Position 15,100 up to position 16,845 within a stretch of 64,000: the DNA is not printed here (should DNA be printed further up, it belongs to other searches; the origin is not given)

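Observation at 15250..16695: B12-binding radical SAM enzyme inserted between pseC and pseB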

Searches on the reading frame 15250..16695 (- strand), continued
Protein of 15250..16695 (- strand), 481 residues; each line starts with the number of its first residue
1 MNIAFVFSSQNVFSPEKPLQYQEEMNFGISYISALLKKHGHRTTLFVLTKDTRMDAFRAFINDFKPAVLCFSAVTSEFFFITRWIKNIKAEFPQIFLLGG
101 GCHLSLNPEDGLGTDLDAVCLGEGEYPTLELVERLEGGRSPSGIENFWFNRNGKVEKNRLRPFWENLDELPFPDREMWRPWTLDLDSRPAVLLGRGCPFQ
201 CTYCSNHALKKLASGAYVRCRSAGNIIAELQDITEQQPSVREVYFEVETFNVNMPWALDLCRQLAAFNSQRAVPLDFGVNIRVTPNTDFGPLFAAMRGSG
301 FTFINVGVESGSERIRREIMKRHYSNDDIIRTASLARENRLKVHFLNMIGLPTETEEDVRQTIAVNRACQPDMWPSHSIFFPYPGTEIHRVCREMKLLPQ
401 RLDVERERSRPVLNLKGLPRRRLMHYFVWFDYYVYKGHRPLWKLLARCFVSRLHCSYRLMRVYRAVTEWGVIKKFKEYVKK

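Call 57: search_protein_families(library=pfam, proteins=[L018:708-1721:+, L018:1699-2733:+, L018:2730-4145:+, L018:4154-5170:+, L018:5167-6210:+, L018:6207-6767:+, L018:6771-8735:+, L018:8686-9984:+, L018:11484-12893:+, L018:12890-14695:+], max_evalue=0.00001)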
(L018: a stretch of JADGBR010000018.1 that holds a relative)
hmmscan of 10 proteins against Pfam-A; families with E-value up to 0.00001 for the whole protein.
L018:708-1721:+ (337 aa): 5 families
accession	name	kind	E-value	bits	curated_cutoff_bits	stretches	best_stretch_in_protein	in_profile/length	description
PF21360.3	PylC-like_N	-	2.4e-21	76.1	27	1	15-113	1-95/96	PylC-like, N-terminal domain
PF02655.19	ATP-grasp_3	-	1.1e-20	74.8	23.2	1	125-280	2-159/160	ATP-grasp domain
PF15632.11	ATPgrasp_Ter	-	8.3e-15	55.2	29.1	1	191-303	5-111/131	ATP-grasp in the biosynthetic pathway with Ter operon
PF02786.22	CPSase_L_D2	-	1.9e-07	31.3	19.8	1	151-290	33-192/211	Carbamoyl-phosphate synthase L chain, ATP binding domain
PF13535.11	ATP-grasp_4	-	3e-07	30.7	27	0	189-281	53-155/160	ATP-grasp domain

L018:1699-2733:+ (344 aa): 1 family
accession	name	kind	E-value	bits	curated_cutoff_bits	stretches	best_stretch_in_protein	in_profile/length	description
PF04055.27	Radical_SAM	-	9.9e-26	91.3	29.5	1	43-182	7-153/166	Radical SAM superfamily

L018:2730-4145:+ (471 aa): 2 families
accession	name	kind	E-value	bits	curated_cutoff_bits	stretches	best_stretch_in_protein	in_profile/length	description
PF04055.27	Radical_SAM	-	1.8e-15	57.9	29.5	1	194-348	3-159/166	Radical SAM superfamily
PF02310.24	B12-binding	-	4.9e-13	49.4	32.1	1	21-130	9-117/121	B12 binding domain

L018:4154-5170:+ (338 aa): 2 families
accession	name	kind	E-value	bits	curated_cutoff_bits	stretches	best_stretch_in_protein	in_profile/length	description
PF05711.17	TylF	-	1.1e-12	48.2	23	1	161-305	90-246/264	Macrocin-O-methyltransferase (TylF)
PF13578.12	Methyltransf_24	-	2.6e-08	35.1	26.3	1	168-288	2-105/105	Methyltransferase domain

L018:5167-6210:+ (347 aa): 2 families
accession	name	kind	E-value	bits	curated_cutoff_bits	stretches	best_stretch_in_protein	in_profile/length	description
PF03102.20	NeuB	-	5.9e-84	281.7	22.1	1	25-263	1-239/241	NeuB family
PF08666.17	SAF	-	2e-11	44.7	21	1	278-335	1-62/63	SAF domain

L018:6207-6767:+ (186 aa): 3 families
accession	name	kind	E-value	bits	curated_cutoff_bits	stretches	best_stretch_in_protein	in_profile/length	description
PF13302.13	Acetyltransf_3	-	1.7e-23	84.3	25.4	1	11-151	1-138/138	Acetyltransferase (GNAT) domain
PF00583.31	Acetyltransf_1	-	1.1e-08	35.8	20.7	1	62-150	31-116/116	Acetyltransferase (GNAT) family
PF13420.13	Acetyltransf_4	-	1.8e-07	31.8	24.3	1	15-165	2-149/155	Acetyltransferase (GNAT) domain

L018:6771-8735:+ (654 aa): 0 families

L018:8686-9984:+ (432 aa): 2 families
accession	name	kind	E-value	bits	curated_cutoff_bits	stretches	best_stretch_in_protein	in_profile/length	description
PF01943.22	Polysacc_synt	-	8.1e-19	68.5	28.2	1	23-288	6-272/274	Polysaccharide biosynthesis protein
PF13440.11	Polysacc_synt_3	-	1.6e-10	41.1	23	1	42-336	1-289/293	Polysaccharide biosynthesis protein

L018:11484-12893:+ (469 aa): 2 families
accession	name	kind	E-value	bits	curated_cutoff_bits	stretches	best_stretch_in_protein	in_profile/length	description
PF04055.27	Radical_SAM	-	9.4e-24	84.9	29.5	1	191-352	3-165/166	Radical SAM superfamily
PF02310.24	B12-binding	-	7.3e-18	65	32.1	1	17-127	11-120/121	B12 binding domain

L018:12890-14695:+ (601 aa): 0 families

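Call 68: search_protein_families(library=pfam, proteins=[L053:861-3956:+, L053:3967-5868:+, L053:5967-7397:+, L053:7604-8623:-, L053:9189-9644:-, L053:11714-14302:+, L053:14736-15197:+, L053:15204-16196:+, L053:16477-17331:+, L053:17529-18725:+], max_evalue=0.00001)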
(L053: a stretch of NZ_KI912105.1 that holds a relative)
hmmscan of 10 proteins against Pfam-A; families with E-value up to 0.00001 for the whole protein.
L053:861-3956:+ (1031 aa): 3 families
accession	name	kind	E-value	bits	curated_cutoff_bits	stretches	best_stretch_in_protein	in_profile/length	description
PF07715.20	Plug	-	7e-18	65.5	23.9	1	132-237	3-107/107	TonB-dependent Receptor Plug Domain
PF13715.12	CarbopepD_reg_2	-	1.3e-15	57.7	32.2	1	41-123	1-88/88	CarboxypepD_reg-like domain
PF13620.12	CarboxypepD_reg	-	1.9e-06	28.6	32.3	1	41-101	2-71/82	Carboxypeptidase regulatory-like domain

L053:3967-5868:+ (633 aa): 2 families
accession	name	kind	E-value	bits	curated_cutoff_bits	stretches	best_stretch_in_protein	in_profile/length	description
PF07980.17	SusD_RagB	-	4.4e-44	151.8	23.1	1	318-632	2-297/297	SusD family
PF14322.12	SusD-like_3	-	3e-17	63.9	27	1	24-220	1-178/191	Starch-binding associating with outer membrane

L053:5967-7397:+ (476 aa): 1 family
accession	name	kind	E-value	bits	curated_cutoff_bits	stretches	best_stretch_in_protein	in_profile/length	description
PF14292.12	SusE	-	1.1e-16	61.3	25.2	1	26-128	3-103/106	SusE outer membrane protein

L053:7604-8623:- (339 aa): 4 families
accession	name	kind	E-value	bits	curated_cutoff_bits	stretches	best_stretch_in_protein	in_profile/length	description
PF00154.27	RecA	-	1e-139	464.8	27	1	15-276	1-262/262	recA bacterial DNA recombination protein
PF21096.2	RecA_C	-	4.1e-26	91.3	27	1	279-334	1-56/57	RecA C-terminal domain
PF08423.17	Rad51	-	2.4e-07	30.7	22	1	46-235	7-212/244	Rad51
PF06745.19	ATPase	-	1.7e-06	28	26.6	0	60-124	13-80/231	KaiC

L053:9189-9644:- (151 aa): 2 families
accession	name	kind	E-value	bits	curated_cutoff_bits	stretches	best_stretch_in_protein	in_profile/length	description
PF00578.27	AhpC-TSA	-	5.8e-44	149.4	26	1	8-134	3-123/124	AhpC/TSA family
PF08534.16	Redoxin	-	2e-26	93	26.6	1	5-142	1-138/148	Redoxin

L053:11714-14302:+ (862 aa): 1 family
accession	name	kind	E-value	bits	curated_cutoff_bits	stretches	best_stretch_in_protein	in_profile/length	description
PF13432.12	TPR_16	-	7.5e-08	33.1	32.7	1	38-99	3-63/65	Tetratricopeptide repeat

L053:14736-15197:+ (153 aa): 2 families
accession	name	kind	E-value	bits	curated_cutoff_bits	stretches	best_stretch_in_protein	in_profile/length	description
PF01957.25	NfeD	-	6.5e-10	39.5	29.1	1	100-151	6-57/57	NfeD-like C-terminal, partner-binding domain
PF24961.1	NfeD_membrane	-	2.2e-07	31.4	26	1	4-71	51-118/119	NfeD integral membrane domain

L053:15204-16196:+ (330 aa): 1 family
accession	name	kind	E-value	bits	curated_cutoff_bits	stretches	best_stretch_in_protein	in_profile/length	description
PF12127.13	FloA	-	4.5e-159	529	34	1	10-319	5-313/314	Flotillin-like protein FloA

L053:16477-17331:+ (284 aa): 3 families
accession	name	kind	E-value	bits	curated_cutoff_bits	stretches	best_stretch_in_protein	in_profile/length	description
PF20240.3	DUF6597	-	1.4e-10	41.6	27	1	4-117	2-103/103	Domain of unknown function (DUF6597)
PF12833.13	HTH_18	-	1.9e-10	41.3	33.6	1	185-261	3-77/80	Helix-turn-helix domain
PF00165.29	HTH_AraC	-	3.8e-08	33.7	26.6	0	236-261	16-40/42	Bacterial regulatory helix-turn-helix proteins, AraC family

L053:17529-18725:+ (398 aa): 0 families

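Call 74: search_protein_representatives(protein=window:15250-16695:-)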
Query: 481 residues. Proteins with E-value up to 0.001 (for the whole library): 34514; up to 1e-10: 18692; up to 1e-30: 2106. The best 150 are listed.
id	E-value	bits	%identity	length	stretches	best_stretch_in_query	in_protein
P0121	2.5e-148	511.3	50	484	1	1-468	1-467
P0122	3.7e-147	507.5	50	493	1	1-463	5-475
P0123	2.3e-145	501.6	49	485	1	1-468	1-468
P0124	3.0e-138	478.1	49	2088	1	1-457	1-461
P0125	3.9e-136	471.1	46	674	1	1-477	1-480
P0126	1.8e-131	455.7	45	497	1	1-478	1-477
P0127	9.5e-129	446.7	44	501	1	1-467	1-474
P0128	8.4e-128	443.6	46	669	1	1-445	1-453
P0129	5.1e-123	427.8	44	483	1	17-455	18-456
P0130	1.8e-122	426.1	45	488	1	2-456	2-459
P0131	5.8e-121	421.1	45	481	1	15-448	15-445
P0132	2.0e-120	419.3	45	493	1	1-447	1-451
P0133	7.3e-119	414.1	44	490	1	1-450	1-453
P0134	2.7e-116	405.6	43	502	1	2-468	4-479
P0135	3.9e-115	401.8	42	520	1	1-458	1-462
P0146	2.6e-106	372.7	48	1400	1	108-444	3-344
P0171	1.1e-89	317.9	37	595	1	3-461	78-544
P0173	2.8e-89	316.5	41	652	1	2-432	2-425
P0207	1.4e-70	254.9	37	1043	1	24-437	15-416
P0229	6.6e-66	239.4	37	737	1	28-415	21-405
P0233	3.3e-65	237.2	33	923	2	27-432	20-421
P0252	4.3e-63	230.2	32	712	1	27-433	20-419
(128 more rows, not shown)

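Call 75: search_protein_families(library=pfam, proteins=[P0124, P0125, P0128, P0146, P0171, P0173, P0207, P0229, P0233, P0252], max_evalue=0.00001)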
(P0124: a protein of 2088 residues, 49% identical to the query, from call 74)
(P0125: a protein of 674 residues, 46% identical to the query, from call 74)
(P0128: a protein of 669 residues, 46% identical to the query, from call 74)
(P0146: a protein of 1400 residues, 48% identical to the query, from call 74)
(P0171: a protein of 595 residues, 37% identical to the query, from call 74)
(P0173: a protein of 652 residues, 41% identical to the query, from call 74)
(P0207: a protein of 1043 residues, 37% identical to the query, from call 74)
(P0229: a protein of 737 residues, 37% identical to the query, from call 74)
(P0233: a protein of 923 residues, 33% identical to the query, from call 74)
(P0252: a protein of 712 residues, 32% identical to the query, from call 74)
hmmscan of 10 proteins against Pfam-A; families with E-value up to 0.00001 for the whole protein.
P0124 (2088 aa): 10 families
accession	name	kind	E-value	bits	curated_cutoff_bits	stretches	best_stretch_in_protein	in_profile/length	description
PF13692.12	Glyco_trans_1_4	-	5.2e-51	173.1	27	2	825-966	3-142/142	Glycosyl transferases group 1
PF00534.26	Glycos_transf_1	-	1.7e-46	158.4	26.4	2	1888-2028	28-169/172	Glycosyl transferases group 1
PF00535.33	Glycos_transf_2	-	6.1e-36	124.3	23.3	1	1026-1154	1-128/168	Glycosyl transferase family 2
PF20706.3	GT4-conflict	-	6.5e-27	94.9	26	2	780-971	150-362/385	Family 4 Glycosyltransferase in conflict systems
PF13524.12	Glyco_trans_1_2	-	1.1e-19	71.2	25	2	890-982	37-130/144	Glycosyl transferase-like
PF04055.27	Radical_SAM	-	4.5e-19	69.7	29.5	1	195-368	3-163/166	Radical SAM superfamily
PF13641.12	Glyco_tranf_2_3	-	2.5e-16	60.8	27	1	1025-1232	3-216/230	Glycosyltransferase like family 2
PF02310.24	B12-binding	-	5.5e-16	58.9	32.1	1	24-131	12-120/121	B12 binding domain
PF10111.15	Glyco_tranf_2_2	-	3.1e-09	37.2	27.3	1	1026-1216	1-206/276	Glycosyltransferase like family 2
PF13439.12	Glyco_transf_4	-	4.2e-07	30.6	28.5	0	666-808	1-168/170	Glycosyltransferase Family 4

P0125 (674 aa): 5 families
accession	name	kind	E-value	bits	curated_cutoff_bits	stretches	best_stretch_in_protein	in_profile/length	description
PF00535.33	Glycos_transf_2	-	9.1e-34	117.2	23.3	1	515-628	1-116/168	Glycosyl transferase family 2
PF04055.27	Radical_SAM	-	3e-22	80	29.5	1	197-369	3-165/166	Radical SAM superfamily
PF02310.24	B12-binding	-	2.7e-16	59.9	32.1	1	23-134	11-120/121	B12 binding domain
PF10111.15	Glyco_tranf_2_2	-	2.7e-13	50.5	27.3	1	516-624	2-120/276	Glycosyltransferase like family 2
PF13641.12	Glyco_tranf_2_3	-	1.1e-08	35.8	27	1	514-624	3-119/230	Glycosyltransferase like family 2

P0128 (669 aa): 2 families
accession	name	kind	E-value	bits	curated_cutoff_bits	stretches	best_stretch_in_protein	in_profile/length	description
PF04055.27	Radical_SAM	-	4.1e-18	66.5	29.5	1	198-372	2-164/166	Radical SAM superfamily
PF02310.24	B12-binding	-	8e-10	39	32.1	1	22-132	10-117/121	B12 binding domain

P0146 (1400 aa): 8 families
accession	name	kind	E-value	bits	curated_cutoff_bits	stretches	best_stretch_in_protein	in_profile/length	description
PF00535.33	Glycos_transf_2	-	1.4e-37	129.7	23.3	1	946-1109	1-166/168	Glycosyl transferase family 2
PF13692.12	Glyco_trans_1_4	-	4.3e-28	98.8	27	1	726-867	2-142/142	Glycosyl transferases group 1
PF00534.26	Glycos_transf_1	-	6.4e-28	97.9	26.4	1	719-878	8-169/172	Glycosyl transferases group 1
PF04055.27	Radical_SAM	-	6.9e-24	85.3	29.5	1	89-265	2-165/166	Radical SAM superfamily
PF13641.12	Glyco_tranf_2_3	-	1.1e-14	55.4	27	1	945-1152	3-216/230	Glycosyltransferase like family 2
PF20706.3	GT4-conflict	-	6.7e-11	42.2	26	1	718-867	190-357/385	Family 4 Glycosyltransferase in conflict systems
PF10111.15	Glyco_tranf_2_2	-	2.9e-10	40.6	27.3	1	946-1137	1-207/276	Glycosyltransferase like family 2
PF13524.12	Glyco_trans_1_2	-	1.8e-08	34.9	25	1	785-884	30-131/144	Glycosyl transferase-like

P0171 (595 aa): 2 families
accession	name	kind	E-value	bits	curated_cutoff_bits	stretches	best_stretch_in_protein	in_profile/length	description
PF04055.27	Radical_SAM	-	2.9e-17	63.8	29.5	1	268-447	1-164/166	Radical SAM superfamily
PF02310.24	B12-binding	-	1e-16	61.3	32.1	1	101-208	14-120/121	B12 binding domain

P0173 (652 aa): 2 families
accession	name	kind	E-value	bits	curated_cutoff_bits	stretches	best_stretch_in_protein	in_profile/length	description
PF04055.27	Radical_SAM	-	2.5e-22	80.2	29.5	1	192-356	2-164/166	Radical SAM superfamily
PF02310.24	B12-binding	-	9.6e-17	61.4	32.1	1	22-130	12-120/121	B12 binding domain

P0207 (1043 aa): 5 families
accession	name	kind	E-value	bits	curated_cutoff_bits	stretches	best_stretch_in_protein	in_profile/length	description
PF04055.27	Radical_SAM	-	8.3e-25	88.3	29.5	1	180-346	3-165/166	Radical SAM superfamily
PF01636.29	APH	-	4.8e-11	43.3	23.2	1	761-947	17-209/239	Phosphotransferase enzyme family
PF02310.24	B12-binding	-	2.7e-09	37.3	32.1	1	17-121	14-120/121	B12 binding domain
PF08241.18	Methyltransf_11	-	7.8e-09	36.5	21.2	1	533-638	3-95/95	Methyltransferase domain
PF13847.12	Methyltransf_31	-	1.9e-08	34.5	27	1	525-642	2-113/145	Methyltransferase domain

P0229 (737 aa): 5 families
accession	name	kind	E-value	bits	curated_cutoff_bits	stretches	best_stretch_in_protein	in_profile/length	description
PF04055.27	Radical_SAM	-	4.3e-25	89.2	29.5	1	191-356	4-165/166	Radical SAM superfamily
PF02310.24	B12-binding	-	9.3e-15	55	32.1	1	12-124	7-120/121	B12 binding domain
PF08241.18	Methyltransf_11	-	4.2e-12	47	21.2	1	648-724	1-90/95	Methyltransferase domain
PF13489.12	Methyltransf_23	-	2.9e-10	40.5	27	1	626-722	7-109/164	Methyltransferase domain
PF13649.12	Methyltransf_25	-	7e-06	27.1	27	0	647-723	1-95/97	Methyltransferase domain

P0233 (923 aa): 5 families
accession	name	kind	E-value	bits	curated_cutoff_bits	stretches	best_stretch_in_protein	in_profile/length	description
PF04055.27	Radical_SAM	-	4.2e-22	79.5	29.5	1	190-354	2-164/166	Radical SAM superfamily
PF02310.24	B12-binding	-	9.4e-15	55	32.1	1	12-126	7-120/121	B12 binding domain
PF13181.12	TPR_8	-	4.4e-08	33.1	25.7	0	884-915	3-34/34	Tetratricopeptide repeat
PF00535.33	Glycos_transf_2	-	2.8e-06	27.8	23.3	0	608-686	66-150/168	Glycosyl transferase family 2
PF07719.23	TPR_2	-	6.3e-06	26.4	27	0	884-915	3-34/34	Tetratricopeptide repeat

P0252 (712 aa): 11 families
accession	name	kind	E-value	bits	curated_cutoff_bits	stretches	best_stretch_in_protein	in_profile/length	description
PF13847.12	Methyltransf_31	-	1.1e-24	87.2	27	1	466-575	5-127/145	Methyltransferase domain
PF08241.18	Methyltransf_11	-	3.2e-24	85.8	21.2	1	469-563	1-95/95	Methyltransferase domain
PF13649.12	Methyltransf_25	-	3e-21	76.3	27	1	468-559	1-97/97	Methyltransferase domain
PF04055.27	Radical_SAM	-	4.3e-21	76.2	29.5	1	191-354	4-165/166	Radical SAM superfamily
PF02310.24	B12-binding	-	7.8e-17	61.7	32.1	1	18-125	13-120/121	B12 binding domain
PF13489.12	Methyltransf_23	-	2e-15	57.3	27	1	467-574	25-127/164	Methyltransferase domain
PF08242.18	Methyltransf_12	-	1.7e-11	45.2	30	1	469-561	1-98/98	Methyltransferase domain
PF05175.20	MTS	-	2e-08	34.5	23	1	465-574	32-149/170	Methyltransferase small domain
PF01209.24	Ubie_methyltran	-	2.2e-08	34.2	20.1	1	466-582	49-171/233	ubiE/COQ5 methyltransferase family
PF02353.26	CMAS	-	6.2e-07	29.4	27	1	467-578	65-179/273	Mycolic acid cyclopropane synthetase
PF06325.19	PrmA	-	2.2e-06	27.8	22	1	466-564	163-259/296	Ribosomal protein L11 methyltransferase (PrmA)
